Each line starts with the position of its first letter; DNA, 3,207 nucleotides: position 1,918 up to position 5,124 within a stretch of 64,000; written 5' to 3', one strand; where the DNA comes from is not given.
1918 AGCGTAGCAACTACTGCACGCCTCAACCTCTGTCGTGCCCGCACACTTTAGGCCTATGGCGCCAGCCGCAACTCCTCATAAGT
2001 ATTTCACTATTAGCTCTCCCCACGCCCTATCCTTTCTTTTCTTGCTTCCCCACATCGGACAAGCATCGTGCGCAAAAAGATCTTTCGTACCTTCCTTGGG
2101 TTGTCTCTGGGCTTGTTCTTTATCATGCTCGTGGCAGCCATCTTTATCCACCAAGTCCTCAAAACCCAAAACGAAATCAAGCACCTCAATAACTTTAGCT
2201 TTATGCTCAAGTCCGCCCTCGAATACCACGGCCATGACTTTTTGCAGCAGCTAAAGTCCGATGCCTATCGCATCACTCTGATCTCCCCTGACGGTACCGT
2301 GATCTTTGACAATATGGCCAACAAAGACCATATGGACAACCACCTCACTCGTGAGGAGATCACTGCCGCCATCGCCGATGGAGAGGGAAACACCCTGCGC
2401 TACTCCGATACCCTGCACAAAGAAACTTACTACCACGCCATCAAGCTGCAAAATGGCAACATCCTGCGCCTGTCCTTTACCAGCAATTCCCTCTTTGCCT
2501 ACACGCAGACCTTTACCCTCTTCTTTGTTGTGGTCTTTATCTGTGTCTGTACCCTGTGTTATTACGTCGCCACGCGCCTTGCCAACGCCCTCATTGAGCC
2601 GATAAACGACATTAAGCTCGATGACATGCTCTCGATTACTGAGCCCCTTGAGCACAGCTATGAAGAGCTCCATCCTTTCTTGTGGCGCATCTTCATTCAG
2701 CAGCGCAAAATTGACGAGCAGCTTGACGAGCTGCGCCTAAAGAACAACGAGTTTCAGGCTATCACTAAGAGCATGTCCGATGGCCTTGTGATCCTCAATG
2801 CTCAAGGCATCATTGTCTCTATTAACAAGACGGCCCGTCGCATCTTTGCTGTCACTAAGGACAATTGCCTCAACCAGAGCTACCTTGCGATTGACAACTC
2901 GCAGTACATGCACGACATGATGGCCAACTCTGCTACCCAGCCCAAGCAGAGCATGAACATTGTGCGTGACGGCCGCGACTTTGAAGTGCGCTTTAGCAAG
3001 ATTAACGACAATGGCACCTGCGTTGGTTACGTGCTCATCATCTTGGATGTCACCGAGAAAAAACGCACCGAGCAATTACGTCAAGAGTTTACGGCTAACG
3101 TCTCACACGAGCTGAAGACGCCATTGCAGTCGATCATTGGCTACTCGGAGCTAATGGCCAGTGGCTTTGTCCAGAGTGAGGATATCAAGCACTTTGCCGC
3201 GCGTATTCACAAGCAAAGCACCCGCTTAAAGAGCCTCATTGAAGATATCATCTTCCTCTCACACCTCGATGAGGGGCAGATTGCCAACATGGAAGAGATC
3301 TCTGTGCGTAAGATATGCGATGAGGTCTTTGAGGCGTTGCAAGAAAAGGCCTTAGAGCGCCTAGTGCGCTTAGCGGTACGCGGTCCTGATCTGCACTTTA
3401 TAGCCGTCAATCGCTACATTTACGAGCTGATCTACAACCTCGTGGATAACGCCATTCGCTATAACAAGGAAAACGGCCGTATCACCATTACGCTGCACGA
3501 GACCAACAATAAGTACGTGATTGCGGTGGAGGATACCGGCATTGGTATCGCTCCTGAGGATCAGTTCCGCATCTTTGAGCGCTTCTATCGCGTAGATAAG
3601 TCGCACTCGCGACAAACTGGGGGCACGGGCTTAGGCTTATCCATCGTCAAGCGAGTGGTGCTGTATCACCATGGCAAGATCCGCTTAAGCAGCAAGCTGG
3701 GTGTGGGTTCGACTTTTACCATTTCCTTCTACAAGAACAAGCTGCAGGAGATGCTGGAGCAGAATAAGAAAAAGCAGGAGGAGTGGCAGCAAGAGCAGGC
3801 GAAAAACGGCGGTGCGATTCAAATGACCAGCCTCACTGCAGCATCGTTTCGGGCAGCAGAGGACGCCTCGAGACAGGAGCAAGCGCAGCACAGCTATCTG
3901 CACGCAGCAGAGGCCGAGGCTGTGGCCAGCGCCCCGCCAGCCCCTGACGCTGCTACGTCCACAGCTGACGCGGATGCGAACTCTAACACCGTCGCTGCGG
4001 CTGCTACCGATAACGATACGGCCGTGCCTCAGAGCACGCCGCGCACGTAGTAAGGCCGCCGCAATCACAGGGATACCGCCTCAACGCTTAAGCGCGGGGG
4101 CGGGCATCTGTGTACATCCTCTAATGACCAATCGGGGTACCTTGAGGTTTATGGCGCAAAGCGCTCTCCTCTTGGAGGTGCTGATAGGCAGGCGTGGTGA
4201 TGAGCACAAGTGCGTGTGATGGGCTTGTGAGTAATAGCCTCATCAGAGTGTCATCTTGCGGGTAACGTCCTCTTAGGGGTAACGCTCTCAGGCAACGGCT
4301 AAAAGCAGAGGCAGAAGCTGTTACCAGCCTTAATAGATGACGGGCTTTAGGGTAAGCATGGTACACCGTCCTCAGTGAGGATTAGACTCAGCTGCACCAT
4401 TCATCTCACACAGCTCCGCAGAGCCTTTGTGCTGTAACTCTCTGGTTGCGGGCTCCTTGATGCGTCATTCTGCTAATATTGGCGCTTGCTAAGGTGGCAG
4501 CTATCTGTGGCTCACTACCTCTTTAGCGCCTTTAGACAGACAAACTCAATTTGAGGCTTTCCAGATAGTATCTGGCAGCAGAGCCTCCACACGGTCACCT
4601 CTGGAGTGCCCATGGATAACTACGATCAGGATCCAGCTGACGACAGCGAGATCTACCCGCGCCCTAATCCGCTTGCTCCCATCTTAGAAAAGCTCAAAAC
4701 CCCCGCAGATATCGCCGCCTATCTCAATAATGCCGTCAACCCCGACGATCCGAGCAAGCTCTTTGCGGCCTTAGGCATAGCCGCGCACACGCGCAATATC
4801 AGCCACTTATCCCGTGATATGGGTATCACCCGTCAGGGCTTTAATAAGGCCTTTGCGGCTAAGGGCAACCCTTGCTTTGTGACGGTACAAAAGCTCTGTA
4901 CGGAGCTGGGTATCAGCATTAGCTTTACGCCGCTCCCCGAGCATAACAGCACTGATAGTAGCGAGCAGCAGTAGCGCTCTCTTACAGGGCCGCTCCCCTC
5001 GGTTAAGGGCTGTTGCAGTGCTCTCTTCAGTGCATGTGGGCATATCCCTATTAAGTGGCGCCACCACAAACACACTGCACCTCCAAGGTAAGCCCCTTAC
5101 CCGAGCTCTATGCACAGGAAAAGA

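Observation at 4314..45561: Unclassified ~150-bp MITE-like palindromic element family colonising spacers, including spacers inside conserved operons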

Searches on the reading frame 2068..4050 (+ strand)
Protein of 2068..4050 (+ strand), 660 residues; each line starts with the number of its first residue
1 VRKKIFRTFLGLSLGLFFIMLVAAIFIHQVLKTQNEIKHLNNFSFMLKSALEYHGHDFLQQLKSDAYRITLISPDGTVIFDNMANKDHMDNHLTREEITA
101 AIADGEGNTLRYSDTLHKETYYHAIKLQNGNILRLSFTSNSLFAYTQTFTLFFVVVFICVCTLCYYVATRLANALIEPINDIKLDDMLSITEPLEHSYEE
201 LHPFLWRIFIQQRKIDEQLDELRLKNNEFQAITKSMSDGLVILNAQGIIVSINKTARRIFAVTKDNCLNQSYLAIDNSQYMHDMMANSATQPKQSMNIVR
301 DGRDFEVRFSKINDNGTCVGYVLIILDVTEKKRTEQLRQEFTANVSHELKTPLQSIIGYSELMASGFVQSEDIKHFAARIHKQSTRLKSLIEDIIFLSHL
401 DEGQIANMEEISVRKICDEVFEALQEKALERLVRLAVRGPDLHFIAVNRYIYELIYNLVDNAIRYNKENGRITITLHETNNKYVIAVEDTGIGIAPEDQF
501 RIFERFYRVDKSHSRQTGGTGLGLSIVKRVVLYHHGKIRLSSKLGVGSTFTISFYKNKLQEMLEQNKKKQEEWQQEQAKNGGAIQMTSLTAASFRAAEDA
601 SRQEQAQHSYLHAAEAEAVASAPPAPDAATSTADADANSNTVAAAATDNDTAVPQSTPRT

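Call 7: search_protein_families(library=pfam, proteins=[window:2068-4050:+])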
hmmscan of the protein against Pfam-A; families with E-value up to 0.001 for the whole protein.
window:2068-4050:+ (660 aa): 10 families
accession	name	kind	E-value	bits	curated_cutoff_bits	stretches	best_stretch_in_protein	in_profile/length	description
PF02518.31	HATPase_c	-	2e-30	105.9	26.4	1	449-554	4-107/111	Histidine kinase-, DNA gyrase B-, and HSP90-like ATPase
PF00512.31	HisKA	-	2e-17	63.5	26.9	1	338-403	2-66/66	His Kinase A (phospho-acceptor) domain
PF08448.16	PAS_4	-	3e-07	31.1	23.1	1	235-333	3-110/110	PAS fold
PF00989.32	PAS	-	1.5e-06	28.6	22.6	1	228-327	2-112/113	PAS fold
PF14501.12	HATPase_c_5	-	2.7e-06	27.6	22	1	451-542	6-90/102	GHKL domain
PF13426.13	PAS_9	-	4.8e-06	27.2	27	1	237-330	1-103/103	PAS domain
PF13589.12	HATPase_c_3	-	1.8e-05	25.2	25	1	455-532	7-90/137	Histidine kinase-, DNA gyrase B-, and HSP90-like ATPase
PF12860.13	PAS_7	-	0.00011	22.7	27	0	235-336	3-115/115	PAS fold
PF16736.11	sCache_like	-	0.00016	22.4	27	0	68-129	46-104/117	Single Cache-like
PF13581.12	HATPase_c_2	-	0.00065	20.1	27.4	0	451-524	36-104/127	Histidine kinase-like ATPase domain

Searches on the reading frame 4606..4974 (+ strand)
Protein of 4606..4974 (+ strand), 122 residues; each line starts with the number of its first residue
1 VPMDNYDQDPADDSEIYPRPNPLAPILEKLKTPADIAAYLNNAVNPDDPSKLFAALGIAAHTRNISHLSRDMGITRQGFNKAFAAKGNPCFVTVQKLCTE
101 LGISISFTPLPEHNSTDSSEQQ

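Call 69: search_protein_families(library=pfam, proteins=[window:4606-4974:+], max_evalue=0.01)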
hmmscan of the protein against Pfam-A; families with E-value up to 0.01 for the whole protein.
window:4606-4974:+ (122 aa): 1 family
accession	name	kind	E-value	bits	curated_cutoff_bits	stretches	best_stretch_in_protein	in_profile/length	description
PF21716.3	dnstrm_HI1420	-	3.3e-13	49.8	27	1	28-107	9-88/90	Probable addiction module antidote protein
